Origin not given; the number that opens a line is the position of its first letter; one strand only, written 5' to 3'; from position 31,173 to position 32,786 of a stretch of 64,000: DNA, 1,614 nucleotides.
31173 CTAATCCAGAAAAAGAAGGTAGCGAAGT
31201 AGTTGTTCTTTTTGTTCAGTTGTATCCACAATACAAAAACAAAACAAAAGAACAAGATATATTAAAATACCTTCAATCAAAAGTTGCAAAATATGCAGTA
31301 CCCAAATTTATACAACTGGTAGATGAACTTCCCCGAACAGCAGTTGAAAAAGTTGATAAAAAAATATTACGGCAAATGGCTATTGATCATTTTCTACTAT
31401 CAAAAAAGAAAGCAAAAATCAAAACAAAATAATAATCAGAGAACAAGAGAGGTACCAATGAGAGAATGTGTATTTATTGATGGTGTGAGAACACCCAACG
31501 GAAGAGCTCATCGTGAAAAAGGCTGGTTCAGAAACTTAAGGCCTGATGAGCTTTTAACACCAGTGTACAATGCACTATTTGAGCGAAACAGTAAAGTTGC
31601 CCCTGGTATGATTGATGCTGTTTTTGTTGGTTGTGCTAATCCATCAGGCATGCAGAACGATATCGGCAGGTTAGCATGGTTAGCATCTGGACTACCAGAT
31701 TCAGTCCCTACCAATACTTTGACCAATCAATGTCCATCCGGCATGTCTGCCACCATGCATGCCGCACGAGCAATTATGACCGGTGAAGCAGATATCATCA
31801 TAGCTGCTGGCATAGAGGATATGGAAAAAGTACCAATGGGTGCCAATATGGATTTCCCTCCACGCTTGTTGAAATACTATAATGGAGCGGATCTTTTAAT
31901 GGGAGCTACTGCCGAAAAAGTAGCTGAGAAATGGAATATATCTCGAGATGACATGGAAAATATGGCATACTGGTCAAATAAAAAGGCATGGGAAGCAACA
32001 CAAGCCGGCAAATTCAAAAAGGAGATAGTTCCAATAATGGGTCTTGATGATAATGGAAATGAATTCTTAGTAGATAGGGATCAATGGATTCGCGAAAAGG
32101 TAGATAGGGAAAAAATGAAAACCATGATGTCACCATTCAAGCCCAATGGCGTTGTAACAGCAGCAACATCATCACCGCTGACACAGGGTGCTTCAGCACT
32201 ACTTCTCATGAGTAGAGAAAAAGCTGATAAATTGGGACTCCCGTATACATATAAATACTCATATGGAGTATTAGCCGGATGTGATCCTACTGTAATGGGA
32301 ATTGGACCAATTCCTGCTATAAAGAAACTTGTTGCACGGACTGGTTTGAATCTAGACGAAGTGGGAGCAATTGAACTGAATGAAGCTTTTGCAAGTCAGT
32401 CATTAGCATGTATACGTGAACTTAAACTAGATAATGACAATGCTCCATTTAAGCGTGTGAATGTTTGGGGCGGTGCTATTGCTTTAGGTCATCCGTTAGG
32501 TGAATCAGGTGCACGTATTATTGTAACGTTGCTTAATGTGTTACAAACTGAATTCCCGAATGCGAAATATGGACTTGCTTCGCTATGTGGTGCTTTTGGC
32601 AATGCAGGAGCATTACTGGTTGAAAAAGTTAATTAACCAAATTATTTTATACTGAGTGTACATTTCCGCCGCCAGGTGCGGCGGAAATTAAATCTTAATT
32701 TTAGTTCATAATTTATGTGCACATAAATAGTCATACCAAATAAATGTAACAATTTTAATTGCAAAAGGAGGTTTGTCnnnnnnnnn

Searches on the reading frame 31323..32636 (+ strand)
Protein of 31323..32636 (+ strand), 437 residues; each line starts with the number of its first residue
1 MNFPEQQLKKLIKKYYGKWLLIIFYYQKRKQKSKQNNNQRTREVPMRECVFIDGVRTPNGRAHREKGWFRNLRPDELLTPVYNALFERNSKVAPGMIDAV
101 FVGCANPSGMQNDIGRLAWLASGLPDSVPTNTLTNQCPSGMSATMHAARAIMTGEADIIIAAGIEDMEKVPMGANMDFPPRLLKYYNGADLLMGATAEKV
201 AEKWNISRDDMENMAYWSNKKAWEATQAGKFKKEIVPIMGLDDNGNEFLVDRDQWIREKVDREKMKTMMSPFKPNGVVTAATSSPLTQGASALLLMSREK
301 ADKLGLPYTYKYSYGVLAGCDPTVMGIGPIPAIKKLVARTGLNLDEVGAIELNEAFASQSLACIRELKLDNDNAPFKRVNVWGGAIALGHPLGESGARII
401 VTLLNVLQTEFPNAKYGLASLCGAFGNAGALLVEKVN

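Call 8: search_protein_families(library=pfam, proteins=[window:31323-32636:+])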
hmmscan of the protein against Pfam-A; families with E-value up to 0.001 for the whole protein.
window:31323-32636:+ (437 aa): 2 families
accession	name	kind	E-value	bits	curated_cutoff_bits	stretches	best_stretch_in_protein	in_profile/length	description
PF00108.29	Thiolase_N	-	1.6e-56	192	26.4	1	50-299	2-260/260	Thiolase, N-terminal domain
PF02803.24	Thiolase_C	-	6.6e-39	132.8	27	1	317-435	12-123/123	Thiolase, C-terminal domain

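Call 20: search_protein_families(library=ncbifam, proteins=[window:31323-32636:+], max_evalue=0.00001)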
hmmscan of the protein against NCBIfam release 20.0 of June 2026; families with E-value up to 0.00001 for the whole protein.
window:31323-32636:+ (437 aa): 38 families (the best 25 are shown)
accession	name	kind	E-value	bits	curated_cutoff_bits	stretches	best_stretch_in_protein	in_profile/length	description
TIGR01930.1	AcCoA-C-Actrans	subfamily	5.1e-113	377.9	240.55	1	52-434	2-385/385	acetyl-CoA C-acyltransferase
NF006510.0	PRK08947.1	equivalog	1e-107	360.5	519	1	46-435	1-386/387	acetyl-CoA C-acyltransferase FadA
TIGR02445.1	fadA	equivalog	7.4e-97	324.7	591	1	49-435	2-384/385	acetyl-CoA C-acyltransferase FadA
NF005033.0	PRK06445.1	equivalog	1.2e-93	314.4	511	1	47-436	3-395/395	acetyl-CoA C-acetyltransferase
NF006551.0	PRK09050.1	subfamily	2.5e-93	313.3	605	2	183-436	154-401/401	3-oxoadipyl-CoA thiolase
TIGR02430.1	pcaF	equivalog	1.4e-91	307.5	597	2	181-436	152-400/400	3-oxoadipyl-CoA thiolase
NF006553.0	PRK09052.1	equivalog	1.7e-87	294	567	1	48-435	7-398/399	acetyl-CoA C-acyltransferase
NF005805.0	PRK07661.1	equivalog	7.4e-86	288.5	633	1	46-429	1-386/391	acetyl-CoA C-acetyltransferase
NF004853.0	PRK06205.1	subfamily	6.1e-82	275.8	551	2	194-436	162-403/404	acetyl-CoA C-acetyltransferase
NF005890.0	PRK07851.1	equivalog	1e-79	268.4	580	2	191-436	171-405/406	acetyl-CoA C-acetyltransferase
NF005865.0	PRK07801.1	equivalog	3.9e-79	266.6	591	1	46-435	1-381/382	acetyl-CoA C-acetyltransferase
NF005077.0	PRK06504.1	subfamily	4.3e-79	266.5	590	1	46-435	1-389/390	acetyl-CoA C-acetyltransferase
NF006001.0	PRK08131.1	equivalog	8.3e-78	262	622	1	49-436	4-400/401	3-oxoadipyl-CoA thiolase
NF004206.0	PRK05656.1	subfamily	6.3e-73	246.1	688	2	190-434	154-391/392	acetyl-CoA C-acetyltransferase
NF006552.0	PRK09051.1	subfamily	2.7e-72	244.2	565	1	46-436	3-395/395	beta-ketothiolase BktB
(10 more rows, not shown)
